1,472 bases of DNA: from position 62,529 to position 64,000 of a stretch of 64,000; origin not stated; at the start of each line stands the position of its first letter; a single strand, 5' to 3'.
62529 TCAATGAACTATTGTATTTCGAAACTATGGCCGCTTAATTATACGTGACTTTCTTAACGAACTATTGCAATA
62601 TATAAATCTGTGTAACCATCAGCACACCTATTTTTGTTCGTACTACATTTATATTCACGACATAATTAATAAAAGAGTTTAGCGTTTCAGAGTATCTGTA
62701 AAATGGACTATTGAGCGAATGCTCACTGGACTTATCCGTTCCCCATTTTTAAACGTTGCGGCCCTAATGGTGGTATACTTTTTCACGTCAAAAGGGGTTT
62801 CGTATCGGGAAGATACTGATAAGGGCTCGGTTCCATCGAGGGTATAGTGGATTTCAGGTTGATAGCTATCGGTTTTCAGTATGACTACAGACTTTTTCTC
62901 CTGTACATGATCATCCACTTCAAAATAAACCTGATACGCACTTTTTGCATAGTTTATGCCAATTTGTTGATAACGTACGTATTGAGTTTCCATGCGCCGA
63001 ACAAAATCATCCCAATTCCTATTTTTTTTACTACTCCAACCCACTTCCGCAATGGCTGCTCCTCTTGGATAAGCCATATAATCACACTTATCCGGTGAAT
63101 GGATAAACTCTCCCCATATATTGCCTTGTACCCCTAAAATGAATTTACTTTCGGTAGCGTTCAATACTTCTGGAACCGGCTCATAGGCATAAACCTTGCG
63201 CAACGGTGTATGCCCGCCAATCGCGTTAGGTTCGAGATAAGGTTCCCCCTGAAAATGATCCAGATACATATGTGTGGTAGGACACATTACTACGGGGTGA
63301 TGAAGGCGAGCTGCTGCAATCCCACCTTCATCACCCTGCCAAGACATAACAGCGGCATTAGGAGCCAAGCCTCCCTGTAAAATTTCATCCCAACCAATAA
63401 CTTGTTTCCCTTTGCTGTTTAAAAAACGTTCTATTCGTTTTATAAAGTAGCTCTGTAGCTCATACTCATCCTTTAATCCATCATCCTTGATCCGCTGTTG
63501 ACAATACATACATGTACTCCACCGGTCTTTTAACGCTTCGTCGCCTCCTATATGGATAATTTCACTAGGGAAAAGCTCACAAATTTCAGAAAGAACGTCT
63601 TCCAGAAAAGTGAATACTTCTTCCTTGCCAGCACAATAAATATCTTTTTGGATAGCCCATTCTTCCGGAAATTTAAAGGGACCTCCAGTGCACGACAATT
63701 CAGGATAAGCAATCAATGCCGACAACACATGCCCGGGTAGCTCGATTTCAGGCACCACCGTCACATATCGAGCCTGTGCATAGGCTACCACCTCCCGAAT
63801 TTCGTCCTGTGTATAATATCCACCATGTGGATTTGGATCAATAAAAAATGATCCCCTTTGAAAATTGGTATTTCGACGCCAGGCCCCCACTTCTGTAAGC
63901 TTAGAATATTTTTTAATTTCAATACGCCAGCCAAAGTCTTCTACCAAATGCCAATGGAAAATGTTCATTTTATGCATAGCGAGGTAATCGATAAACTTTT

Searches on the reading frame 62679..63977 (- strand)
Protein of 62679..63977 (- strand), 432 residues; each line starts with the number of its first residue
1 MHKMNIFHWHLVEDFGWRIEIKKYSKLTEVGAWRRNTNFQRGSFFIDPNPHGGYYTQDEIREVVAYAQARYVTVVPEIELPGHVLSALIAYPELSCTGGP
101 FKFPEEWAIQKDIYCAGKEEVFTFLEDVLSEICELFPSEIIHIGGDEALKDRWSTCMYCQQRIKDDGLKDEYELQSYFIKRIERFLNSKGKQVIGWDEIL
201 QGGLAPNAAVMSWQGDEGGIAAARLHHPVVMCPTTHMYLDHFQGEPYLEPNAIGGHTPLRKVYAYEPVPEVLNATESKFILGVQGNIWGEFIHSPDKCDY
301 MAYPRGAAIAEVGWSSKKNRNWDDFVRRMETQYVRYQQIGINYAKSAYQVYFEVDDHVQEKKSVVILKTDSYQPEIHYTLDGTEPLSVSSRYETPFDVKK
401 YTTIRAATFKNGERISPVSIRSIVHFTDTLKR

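Call 12: search_protein_families(library=pfam, proteins=[window:62679-63977:-], max_evalue=0.001)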
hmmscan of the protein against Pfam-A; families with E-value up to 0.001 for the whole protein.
window:62679-63977:- (432 aa): 3 families
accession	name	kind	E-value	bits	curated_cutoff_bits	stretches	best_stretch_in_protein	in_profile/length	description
PF00728.28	Glyco_hydro_20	-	3.5e-99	332.9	22.3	1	1-316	29-347/348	Glycosyl hydrolase family 20, catalytic domain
PF13287.12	Fn3_assoc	-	1.4e-12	47.9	23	1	367-420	3-56/59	Fn3 associated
PF13290.12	CHB_HEX_C_1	-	3.7e-12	46.4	22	1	363-418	10-65/67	Chitobiase/beta-hexosaminidase C-terminal domain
